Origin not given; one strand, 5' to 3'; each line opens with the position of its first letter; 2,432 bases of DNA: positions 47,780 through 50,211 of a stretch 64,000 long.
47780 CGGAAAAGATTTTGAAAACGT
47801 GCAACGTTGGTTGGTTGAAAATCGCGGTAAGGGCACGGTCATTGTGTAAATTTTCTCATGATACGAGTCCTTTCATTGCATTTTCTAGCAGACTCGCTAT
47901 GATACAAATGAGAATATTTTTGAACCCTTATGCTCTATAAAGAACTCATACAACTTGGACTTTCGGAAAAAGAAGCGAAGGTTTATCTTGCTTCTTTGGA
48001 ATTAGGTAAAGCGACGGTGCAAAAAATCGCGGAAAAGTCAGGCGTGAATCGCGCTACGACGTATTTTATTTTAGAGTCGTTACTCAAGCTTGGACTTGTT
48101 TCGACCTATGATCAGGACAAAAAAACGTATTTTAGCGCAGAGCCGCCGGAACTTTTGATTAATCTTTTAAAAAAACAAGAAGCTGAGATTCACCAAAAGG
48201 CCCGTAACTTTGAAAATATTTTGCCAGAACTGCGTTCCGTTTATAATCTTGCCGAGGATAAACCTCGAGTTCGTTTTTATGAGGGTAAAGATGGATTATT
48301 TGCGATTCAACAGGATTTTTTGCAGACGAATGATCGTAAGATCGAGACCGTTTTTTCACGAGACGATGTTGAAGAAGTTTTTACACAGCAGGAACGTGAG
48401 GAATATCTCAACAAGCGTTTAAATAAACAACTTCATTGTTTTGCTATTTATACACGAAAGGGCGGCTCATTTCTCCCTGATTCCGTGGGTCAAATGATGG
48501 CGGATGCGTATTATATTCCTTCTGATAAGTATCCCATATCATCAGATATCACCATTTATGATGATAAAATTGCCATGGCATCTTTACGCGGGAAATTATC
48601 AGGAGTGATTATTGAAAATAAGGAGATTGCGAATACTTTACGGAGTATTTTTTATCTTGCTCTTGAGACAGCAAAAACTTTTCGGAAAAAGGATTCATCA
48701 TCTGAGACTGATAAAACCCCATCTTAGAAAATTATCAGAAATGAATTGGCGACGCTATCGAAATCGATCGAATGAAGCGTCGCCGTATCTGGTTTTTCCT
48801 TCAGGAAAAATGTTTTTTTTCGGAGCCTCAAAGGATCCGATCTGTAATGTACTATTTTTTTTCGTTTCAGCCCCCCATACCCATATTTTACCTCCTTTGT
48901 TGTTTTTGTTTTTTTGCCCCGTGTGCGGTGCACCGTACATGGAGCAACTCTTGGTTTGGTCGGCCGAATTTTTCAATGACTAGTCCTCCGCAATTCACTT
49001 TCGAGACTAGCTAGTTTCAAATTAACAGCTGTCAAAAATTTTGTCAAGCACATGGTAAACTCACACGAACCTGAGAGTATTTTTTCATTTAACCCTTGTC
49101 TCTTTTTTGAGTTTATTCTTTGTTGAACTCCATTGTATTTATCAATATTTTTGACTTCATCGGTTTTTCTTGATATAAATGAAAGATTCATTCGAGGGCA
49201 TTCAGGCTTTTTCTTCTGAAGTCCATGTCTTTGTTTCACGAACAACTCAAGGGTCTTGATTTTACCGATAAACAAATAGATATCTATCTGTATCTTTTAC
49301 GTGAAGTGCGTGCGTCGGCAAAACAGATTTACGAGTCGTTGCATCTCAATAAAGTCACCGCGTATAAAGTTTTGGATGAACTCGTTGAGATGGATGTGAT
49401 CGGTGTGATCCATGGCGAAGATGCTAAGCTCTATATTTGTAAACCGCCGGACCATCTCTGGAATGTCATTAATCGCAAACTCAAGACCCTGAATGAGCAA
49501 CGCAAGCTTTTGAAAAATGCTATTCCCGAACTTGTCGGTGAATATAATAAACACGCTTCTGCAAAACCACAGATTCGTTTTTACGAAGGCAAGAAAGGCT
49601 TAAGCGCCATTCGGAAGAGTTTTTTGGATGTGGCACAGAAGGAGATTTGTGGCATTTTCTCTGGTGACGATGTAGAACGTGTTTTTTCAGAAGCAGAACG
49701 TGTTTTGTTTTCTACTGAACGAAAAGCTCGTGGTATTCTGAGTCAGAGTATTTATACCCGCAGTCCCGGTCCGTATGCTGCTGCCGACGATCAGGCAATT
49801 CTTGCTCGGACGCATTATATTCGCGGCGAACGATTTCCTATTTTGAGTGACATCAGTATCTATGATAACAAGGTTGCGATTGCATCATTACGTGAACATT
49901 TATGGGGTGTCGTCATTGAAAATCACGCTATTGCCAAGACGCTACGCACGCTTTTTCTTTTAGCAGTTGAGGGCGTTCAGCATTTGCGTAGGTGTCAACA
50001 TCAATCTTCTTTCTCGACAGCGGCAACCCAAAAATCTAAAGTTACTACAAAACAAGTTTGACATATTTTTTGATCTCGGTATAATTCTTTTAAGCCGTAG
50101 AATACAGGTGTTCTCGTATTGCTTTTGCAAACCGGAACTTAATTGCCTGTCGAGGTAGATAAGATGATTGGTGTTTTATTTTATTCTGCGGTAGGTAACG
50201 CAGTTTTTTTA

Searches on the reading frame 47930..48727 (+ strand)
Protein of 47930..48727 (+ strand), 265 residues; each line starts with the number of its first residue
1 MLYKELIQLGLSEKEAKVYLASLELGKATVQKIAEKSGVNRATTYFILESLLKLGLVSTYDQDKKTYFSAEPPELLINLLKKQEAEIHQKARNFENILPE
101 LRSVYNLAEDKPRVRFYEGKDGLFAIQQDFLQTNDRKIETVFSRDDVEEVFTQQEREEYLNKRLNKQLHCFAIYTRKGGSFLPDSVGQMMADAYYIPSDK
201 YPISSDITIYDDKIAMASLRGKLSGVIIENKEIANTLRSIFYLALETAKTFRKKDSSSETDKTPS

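Call 4: search_protein_families(library=pfam, proteins=[window:47930-48727:+], max_evalue=0.1)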
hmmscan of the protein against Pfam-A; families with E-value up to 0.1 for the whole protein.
window:47930-48727:+ (265 aa): 8 families
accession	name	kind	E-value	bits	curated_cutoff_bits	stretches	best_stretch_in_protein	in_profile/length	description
PF01978.25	TrmB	-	7e-16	58.3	25.6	1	8-72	3-66/68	Sugar-specific transcriptional regulator TrmB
PF09339.16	HTH_IclR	-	0.00022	21.4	22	1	28-58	19-49/52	IclR helix-turn-helix domain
PF24033.1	DUF7342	-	0.0012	19.3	31.6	1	28-80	18-70/150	Family of unknown function (DUF7342)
PF01047.28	MarR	-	0.0054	17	24.6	1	24-58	14-48/59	MarR family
PF21040.3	CEP104-like_TOG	-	0.011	16.4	24.3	1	5-53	59-107/208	Centrosomal protein CEP104-like, TOG domain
PF03965.22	Penicillinase_R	-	0.014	16.2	22.6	1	11-70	1-64/115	Penicillinase repressor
PF01022.26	HTH_5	-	0.023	15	22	1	22-58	10-46/47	Bacterial regulatory protein, arsR family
PF13412.12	HTH_24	-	0.077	13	21.9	0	27-57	17-47/48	Winged helix-turn-helix DNA-binding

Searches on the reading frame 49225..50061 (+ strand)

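Call 4: search_protein_families(library=pfam, proteins=[window:49225-50061:+], max_evalue=0.1)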
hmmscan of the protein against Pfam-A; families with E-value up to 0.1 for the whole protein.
window:49225-50061:+ (278 aa): 2 families
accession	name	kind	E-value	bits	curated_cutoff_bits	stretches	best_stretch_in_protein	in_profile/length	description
PF01978.25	TrmB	-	5.9e-10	39.3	25.6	1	8-75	1-67/68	Sugar-specific transcriptional regulator TrmB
PF24033.1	DUF7342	-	0.0015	19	31.6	1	30-88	18-75/150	Family of unknown function (DUF7342)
